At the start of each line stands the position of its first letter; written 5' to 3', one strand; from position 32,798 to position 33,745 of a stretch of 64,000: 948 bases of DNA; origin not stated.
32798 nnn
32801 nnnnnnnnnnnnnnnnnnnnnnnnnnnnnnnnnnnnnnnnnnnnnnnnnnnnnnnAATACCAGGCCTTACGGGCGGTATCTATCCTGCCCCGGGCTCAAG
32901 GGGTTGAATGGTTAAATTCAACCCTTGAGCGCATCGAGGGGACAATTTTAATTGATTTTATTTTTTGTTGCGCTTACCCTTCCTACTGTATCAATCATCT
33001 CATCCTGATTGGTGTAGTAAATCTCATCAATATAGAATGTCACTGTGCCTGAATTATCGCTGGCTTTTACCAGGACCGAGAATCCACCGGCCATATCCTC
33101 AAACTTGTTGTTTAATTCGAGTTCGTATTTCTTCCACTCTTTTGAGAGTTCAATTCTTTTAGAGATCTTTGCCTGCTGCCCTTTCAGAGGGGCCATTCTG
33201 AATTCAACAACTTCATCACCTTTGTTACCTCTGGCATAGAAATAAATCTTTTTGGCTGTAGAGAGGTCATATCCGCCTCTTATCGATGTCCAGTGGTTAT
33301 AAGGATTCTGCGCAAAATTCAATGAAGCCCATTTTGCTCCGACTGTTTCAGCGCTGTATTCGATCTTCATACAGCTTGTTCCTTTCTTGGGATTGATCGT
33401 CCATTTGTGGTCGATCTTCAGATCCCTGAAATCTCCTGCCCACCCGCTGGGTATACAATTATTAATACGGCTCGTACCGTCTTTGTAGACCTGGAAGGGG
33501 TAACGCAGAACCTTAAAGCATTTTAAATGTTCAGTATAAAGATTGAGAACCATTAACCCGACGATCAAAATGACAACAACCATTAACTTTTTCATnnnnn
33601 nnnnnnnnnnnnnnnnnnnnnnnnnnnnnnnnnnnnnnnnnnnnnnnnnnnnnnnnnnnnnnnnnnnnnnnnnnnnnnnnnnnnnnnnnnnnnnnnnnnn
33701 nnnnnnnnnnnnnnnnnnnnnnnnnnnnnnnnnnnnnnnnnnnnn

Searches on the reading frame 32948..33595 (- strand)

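Call 4: search_protein_families(library=pfam, proteins=[window:32948-33595:-], max_evalue=1)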
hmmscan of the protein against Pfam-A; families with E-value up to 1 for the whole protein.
window:32948-33595:- (215 aa): 1 family
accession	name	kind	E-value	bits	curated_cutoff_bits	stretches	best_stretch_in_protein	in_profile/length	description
PF17656.6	ChapFlgA_N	-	0.21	12.4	27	1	136-188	19-70/77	FlgA N-terminal domain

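Call 5: search_protein_families(library=ncbifam, proteins=[window:32948-33595:-], max_evalue=1)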
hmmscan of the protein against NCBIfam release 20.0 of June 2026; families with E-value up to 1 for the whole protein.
window:32948-33595:- (215 aa): 0 families
